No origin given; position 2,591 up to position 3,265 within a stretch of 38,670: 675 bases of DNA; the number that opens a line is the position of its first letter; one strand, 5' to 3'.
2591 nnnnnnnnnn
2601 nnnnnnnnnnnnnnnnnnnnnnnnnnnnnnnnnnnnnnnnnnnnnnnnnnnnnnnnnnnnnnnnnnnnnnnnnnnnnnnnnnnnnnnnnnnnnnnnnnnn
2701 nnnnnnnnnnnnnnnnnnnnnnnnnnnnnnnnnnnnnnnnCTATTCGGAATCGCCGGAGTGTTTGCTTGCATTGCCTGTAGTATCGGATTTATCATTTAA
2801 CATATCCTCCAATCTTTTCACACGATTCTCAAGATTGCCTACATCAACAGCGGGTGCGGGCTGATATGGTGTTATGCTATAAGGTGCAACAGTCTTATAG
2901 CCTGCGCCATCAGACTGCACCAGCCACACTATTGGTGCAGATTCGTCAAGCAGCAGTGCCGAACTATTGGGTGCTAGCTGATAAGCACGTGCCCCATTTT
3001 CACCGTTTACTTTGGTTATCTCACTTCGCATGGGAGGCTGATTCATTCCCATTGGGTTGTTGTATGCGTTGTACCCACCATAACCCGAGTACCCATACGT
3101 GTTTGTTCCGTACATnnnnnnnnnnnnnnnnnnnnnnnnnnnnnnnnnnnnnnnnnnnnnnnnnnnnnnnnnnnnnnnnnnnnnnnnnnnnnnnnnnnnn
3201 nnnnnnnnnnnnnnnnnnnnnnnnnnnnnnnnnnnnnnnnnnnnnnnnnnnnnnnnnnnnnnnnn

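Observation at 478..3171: Autonomously transcribed six-gene accessory cassette (moron-like) after the lysis genes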

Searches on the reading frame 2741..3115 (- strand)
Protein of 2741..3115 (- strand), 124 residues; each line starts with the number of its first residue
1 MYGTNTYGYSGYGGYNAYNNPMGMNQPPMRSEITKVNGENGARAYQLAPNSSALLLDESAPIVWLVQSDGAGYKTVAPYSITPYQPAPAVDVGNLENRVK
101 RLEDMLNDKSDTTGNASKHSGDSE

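Call 8: search_protein_families(library=pfam, max_evalue=1, proteins=[window:2741-3115:-])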
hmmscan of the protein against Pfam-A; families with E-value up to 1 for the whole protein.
window:2741-3115:- (124 aa): 0 families

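Call 9: search_protein_families(library=phrogs, max_evalue=0.01, proteins=[window:2741-3115:-])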
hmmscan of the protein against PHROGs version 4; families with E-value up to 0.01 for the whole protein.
window:2741-3115:- (124 aa): 1 family
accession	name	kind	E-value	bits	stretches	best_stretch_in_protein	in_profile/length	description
phrog_21718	-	unknown function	1e-07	33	1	15-81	39-103/159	-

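Call 25: search_protein_families(library=padloc, max_evalue=0.1, proteins=[window:2741-3115:-])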
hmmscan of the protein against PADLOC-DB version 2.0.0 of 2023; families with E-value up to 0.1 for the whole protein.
window:2741-3115:- (124 aa): 0 families

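Call 26: search_protein_families(library=ncbifam, max_evalue=0.1, proteins=[window:2741-3115:-])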
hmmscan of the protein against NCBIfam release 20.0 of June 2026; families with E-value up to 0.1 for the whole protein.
window:2741-3115:- (124 aa): 0 families

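Call 41: search_solved_structures(query=A4, max_evalue=10, show_alignments=2)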
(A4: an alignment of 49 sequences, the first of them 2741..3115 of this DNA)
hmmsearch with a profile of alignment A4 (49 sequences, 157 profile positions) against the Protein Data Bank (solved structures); distinct sequences matched with E-value up to 10: 45.
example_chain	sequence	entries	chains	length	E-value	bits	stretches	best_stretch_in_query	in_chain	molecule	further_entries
9hcj_T0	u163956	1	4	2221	0.017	18.3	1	14-61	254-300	ELYS-like domain-containing protein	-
7o92_A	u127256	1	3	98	0.089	16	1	93-136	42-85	hypothetical protein UY81_C0065G0003 residues 18-54 from Candidatus Giovannonibacteria bac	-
5j0i_A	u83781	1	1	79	0.29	14.3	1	108-146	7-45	Designed protein 2L6HC3_12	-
3lt7_A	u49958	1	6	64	0.37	14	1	99-135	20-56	Adhesin yadA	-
1g6u_A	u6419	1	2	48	0.38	13.9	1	108-137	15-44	DOMAIN SWAPPED DIMER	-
9had_C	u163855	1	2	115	0.39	13.9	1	91-139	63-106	DerF21_binder10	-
4m03_A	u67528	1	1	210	0.47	13.6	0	70-92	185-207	Serine-rich adhesin for platelets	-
5jsb_B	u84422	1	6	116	0.48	13.6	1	87-135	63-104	Mcl-1 inhibitor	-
7xgf_A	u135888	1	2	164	0.52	13.5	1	87-151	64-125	BCL-xL and MCL-1 dual inhibitor 2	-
21gl_A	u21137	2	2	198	0.54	13.5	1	102-149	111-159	Transmembrane emp24 domain-containing protein 9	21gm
7xge_A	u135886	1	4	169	0.55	13.4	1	87-151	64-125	BCL-xL and MCL-1 dual binder 2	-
4oyd_B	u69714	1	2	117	0.83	12.8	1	94-134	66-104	Computationally designed Inhibitor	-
6q22_A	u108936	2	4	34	0.83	12.8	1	114-138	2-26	Coiled-coil Trimer with Glu:Aminobutyric acid:Lys Triad | peptide with Glu:Ala:Lys triad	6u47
5njt_B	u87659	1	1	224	0.98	12.6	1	102-137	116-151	30S ribosomal protein S2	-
6htq_b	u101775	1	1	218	1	12.5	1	103-137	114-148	30S ribosomal protein S2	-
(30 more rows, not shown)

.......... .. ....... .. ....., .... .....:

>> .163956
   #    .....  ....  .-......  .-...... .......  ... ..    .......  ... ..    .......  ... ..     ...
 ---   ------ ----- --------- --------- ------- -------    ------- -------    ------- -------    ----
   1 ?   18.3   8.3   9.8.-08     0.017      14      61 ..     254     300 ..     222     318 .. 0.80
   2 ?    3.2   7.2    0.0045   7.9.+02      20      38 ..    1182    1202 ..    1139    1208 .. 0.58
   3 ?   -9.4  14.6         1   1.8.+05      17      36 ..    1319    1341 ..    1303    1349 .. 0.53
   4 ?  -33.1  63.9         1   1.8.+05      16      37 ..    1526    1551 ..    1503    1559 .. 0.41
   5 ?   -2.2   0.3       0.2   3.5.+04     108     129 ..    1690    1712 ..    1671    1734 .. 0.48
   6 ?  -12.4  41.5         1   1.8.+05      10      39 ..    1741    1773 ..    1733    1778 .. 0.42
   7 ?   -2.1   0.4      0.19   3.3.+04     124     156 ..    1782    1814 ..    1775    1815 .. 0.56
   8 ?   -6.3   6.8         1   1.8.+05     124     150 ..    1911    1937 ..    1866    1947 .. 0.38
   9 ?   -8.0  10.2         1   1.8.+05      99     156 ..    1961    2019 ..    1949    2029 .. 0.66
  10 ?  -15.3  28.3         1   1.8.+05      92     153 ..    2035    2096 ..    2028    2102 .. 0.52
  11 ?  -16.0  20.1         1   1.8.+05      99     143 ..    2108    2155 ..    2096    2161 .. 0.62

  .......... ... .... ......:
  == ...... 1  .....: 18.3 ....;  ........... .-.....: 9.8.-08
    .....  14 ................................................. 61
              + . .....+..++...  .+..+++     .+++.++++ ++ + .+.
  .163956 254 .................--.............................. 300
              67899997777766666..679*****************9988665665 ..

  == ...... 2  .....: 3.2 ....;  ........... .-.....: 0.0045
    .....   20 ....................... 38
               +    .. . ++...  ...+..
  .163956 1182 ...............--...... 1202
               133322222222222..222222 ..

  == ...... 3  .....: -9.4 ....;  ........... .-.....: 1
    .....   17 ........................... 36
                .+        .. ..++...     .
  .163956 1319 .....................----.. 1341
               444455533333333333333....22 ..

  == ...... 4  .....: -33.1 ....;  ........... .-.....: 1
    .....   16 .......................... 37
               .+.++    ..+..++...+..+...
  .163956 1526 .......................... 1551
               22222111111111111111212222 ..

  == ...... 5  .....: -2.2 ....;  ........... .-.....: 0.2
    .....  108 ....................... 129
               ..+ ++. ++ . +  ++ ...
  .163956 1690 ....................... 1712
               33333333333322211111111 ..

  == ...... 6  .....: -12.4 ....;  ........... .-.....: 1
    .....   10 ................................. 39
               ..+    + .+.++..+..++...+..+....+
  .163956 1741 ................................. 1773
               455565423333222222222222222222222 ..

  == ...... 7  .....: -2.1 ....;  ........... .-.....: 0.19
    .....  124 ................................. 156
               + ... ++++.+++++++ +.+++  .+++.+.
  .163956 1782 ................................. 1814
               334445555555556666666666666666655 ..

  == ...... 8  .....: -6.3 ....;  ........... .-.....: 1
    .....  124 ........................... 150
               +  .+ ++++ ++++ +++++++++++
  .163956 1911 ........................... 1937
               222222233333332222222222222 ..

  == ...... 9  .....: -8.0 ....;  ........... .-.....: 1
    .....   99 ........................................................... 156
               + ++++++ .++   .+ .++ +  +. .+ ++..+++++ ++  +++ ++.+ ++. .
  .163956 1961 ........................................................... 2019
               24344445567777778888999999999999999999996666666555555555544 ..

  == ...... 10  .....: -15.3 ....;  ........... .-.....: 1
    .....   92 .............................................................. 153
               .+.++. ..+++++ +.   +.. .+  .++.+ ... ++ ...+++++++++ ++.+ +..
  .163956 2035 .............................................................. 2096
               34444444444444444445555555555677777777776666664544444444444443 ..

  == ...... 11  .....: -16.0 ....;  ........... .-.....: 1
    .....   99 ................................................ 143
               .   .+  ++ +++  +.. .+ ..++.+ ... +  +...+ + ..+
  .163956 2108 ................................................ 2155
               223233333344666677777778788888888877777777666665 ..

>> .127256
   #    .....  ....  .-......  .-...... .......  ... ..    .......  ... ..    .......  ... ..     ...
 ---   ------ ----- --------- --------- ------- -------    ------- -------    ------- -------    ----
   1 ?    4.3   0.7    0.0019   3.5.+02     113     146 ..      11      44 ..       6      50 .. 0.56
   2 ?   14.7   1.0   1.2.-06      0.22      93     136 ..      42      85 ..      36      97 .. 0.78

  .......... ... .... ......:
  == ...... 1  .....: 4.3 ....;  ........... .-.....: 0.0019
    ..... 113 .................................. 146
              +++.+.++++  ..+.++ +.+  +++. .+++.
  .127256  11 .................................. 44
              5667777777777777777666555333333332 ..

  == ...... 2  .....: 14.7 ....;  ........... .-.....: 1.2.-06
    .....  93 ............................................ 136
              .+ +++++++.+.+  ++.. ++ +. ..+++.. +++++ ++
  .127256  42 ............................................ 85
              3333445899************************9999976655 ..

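Call 49: search_protein_families(library=pfam, alignment_id=A4, max_evalue=0.01)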
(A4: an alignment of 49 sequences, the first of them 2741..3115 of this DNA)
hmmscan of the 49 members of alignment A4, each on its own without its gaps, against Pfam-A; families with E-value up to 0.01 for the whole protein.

A. member 1, window:2741-3115:- (124 aa): 0 families

B. families by the number of members that match (of 49 scanned): 2 families
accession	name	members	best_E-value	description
PF00775.27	Dioxygenase_C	1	0.0017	Dioxygenase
PF08629.15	PDE8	1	0.0076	PDE8 phosphodiesterase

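Call 55: find_homologous_proteins(query=A4, max_evalue=0.001)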
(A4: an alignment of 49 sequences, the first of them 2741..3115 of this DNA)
Query A4 (49 sequences) (124 aa, profile of the alignment): 4566 proteins with E <= 0.001 among 6383 candidates; the best 120 are listed.
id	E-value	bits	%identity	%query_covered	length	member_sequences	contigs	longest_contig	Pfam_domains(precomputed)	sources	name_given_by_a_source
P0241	1.1e-32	131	56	75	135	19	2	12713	-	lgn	-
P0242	1.5e-32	131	31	68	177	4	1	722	-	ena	-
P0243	1.6e-32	131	37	46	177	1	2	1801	-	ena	-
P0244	3.8e-32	129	40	38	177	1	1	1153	-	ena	-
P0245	3.9e-32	129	32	68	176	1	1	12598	-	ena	-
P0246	5.8e-32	129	35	46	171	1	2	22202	-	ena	-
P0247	8.4e-32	128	34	75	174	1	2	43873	-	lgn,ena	-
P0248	9.7e-32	128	37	40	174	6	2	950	-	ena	-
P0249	1.4e-31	128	36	60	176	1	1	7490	-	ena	-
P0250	1.6e-31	127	35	68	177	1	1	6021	-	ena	-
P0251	1.9e-31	127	37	60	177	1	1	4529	-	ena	-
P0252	1.9e-31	127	34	68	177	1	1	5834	-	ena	-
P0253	2.1e-31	127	37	62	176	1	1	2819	-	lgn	-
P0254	2.9e-31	127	34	68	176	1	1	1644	-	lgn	-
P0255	3.0e-31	126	35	68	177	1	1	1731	-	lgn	-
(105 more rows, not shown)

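Call 63: predict_structure(alignment_id=A7)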
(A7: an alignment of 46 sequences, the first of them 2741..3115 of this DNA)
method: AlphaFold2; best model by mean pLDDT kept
length: 124 residues; sequences in the alignment: 46
mean_pLDDT: 73.7   pTM: 0.47
mean pLDDT of the five models: 73.7, 72.8, 72.0, 71.8, 71.2
residues with pLDDT >= 90: 48; 70-90: 29; 50-70: 11; < 50: 36
segments of 3 or more residues with pLDDT < 50: 1-25, 114-124
pLDDT, mean of each block of 10 residues (from residue 1): 44 40 50 90 94 95 96 95 86 84 77 47 41
secondary structure, 60 per line:
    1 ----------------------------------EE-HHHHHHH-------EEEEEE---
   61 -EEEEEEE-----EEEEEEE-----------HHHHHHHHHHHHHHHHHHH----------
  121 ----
elements in order: H38-44 E52-57 E62-68 E74-80 H92-110

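Call 67: fold_search(model_id=the predicted structure, library=pdb)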
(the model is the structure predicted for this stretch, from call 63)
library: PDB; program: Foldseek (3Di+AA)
matches with E <= 10: 547; with E <= 0.001: 0
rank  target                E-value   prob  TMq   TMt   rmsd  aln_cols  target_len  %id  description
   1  2v5i                  4.7e-01  0.77  0.28  0.07   3.5        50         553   24  Structure of the receptor-binding protein of bacteriophage Det7: a podoviral tailspike in a myovirus (released 2008-02-19)
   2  2x5g                  7.8e-01  0.38  0.22  0.29  19.3        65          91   17  Crystal structure of the ORF131L51M mutant from Sulfolobus islandicus rudivirus 1 (released 2010-07-21)
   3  1jnr_B                8.3e-01  0.20  0.20  0.17   7.8        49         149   12  Structure of adenylylsulfate reductase from the hyperthermophilic Archaeoglobus fulgidus at 1.6 resolution (released 2002-02-27)
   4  3gyx_B                9.4e-01  0.23  0.20  0.16   7.7        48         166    8  Crystal structure of adenylylsulfate reductase from Desulfovibrio gigas (released 2009-12-15)
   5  8a8o_C                1.1e+00  0.30  0.21  0.26   3.6        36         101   14  PAPS reductase from Methanothermococcus thermolithotrophicus refined to 1.45 A (released 2023-04-26)
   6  1i1n                  1.2e+00  0.63  0.31  0.19   5.3        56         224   18  HUMAN PROTEIN L-ISOASPARTATE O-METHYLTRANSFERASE WITH S-ADENOSYL HOMOCYSTEINE (released 2002-03-13)
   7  8a8o_D                1.3e+00  0.25  0.21  0.25   4.0        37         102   14  PAPS reductase from Methanothermococcus thermolithotrophicus refined to 1.45 A (released 2023-04-26)
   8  9y1l_A                1.4e+00  0.41  0.23  0.19   9.3        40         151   15  Crystal Structure of Putative Restriction Endonuclease Domain-Containing Protein from Leptospirillum ferriphilum YSK (released 2025-09-10)
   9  7r7j_B                1.4e+00  0.25  0.20  0.05   3.2        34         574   20  Crystal structure of RadD with ADP (released 2022-04-13)
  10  1kr5                  1.5e+00  0.51  0.31  0.19   7.6        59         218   15  Crystal structure of human L-isoaspartyl methyltransferase (released 2002-02-08)
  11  9y1l_B                1.5e+00  0.44  0.23  0.19   7.1        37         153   16  Crystal Structure of Putative Restriction Endonuclease Domain-Containing Protein from Leptospirillum ferriphilum YSK (released 2025-09-10)
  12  6jsx_A                1.5e+00  0.33  0.20  0.32  15.0        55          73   11  Structure of a flagellin protein, HpFlaG (released 2020-04-08)
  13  1w6q_A                1.5e+00  0.16  0.17  0.16   4.0        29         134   24  X-RAY CRYSTAL STRUCTURE OF R111H HUMAN GALECTIN-1 (released 2004-10-20)
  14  9o4g_A                1.6e+00  0.18  0.16  0.03  12.5        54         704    9  Cryo-EM structure of the CHSY3-CHPF1 chondroitin synthase heterodimer (released 2026-03-04)
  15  5kev_A                1.7e+00  0.23  0.23  0.31  19.3        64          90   12  Vibrio parahaemolyticus VtrA/VtrC complex (released 2016-07-20)
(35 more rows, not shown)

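Call 70: fold_search(model_id=the predicted structure, library=viral)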
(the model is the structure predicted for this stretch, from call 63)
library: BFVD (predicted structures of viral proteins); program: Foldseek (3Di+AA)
matches with E <= 10: 997; with E <= 0.001: 23
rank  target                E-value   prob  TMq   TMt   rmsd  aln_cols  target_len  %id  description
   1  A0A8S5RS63            7.7e-13  1.00  0.58  0.60   7.5       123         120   53  Gal4-like transcription factor [Siphoviridae sp. ctFBb37]
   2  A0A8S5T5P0            7.8e-12  1.00  0.50  0.28  13.0       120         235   52  Uncharacterized protein [Siphoviridae sp. ctL7J9]
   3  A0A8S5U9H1            1.2e-09  1.00  0.52  0.51  11.3       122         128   39  Zipper dimerization domain transcription factor-like protein [Siphoviridae sp. ctKNZ79]
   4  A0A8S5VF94            3.6e-09  1.00  0.50  0.47  11.7       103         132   34  Uncharacterized protein [Siphoviridae sp. ctbxa26]
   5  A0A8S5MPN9            6.0e-08  1.00  0.51  0.58  10.4       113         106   23  Uncharacterized protein [Podoviridae sp. ctoqT5]
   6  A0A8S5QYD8            7.7e-08  1.00  0.50  0.48  13.4       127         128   28  Uncharacterized protein [Siphoviridae sp. ct9lR64]
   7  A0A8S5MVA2            1.6e-07  1.00  0.39  0.34  17.1       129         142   22  Uncharacterized protein [Siphoviridae sp. ctoSr5]
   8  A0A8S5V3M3            2.2e-07  1.00  0.44  0.38  15.4       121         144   26  Uncharacterized protein [Myoviridae sp. ctk6V34]
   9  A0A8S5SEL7            3.4e-07  1.00  0.43  0.35  13.8       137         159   21  Uncharacterized protein [Caudovirales sp. ctrNG92]
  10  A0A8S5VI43            4.4e-07  1.00  0.51  0.56  10.9       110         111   26  Zipper dimerization domain transcription factor-like protein [Siphoviridae sp. cthu813]
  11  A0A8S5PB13            6.8e-07  1.00  0.42  0.41  16.8       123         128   20  Membrane fusogenic activity protein [Siphoviridae sp. ctc6d98]
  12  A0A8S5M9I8            7.8e-07  1.00  0.53  0.55  10.7       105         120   35  Uncharacterized protein [Siphoviridae sp. ctv4j104]
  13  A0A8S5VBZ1            9.4e-07  1.00  0.44  0.36  18.3       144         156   18  Uncharacterized protein [Siphoviridae sp. ctKsH2]
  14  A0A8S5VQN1            3.5e-06  1.00  0.44  0.43  11.3       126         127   16  (no name in the UniProt tables at hand)
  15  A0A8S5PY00            1.1e-05  1.00  0.45  0.61   6.9        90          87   21  Uncharacterized protein [Myoviridae sp. ctWiL39]
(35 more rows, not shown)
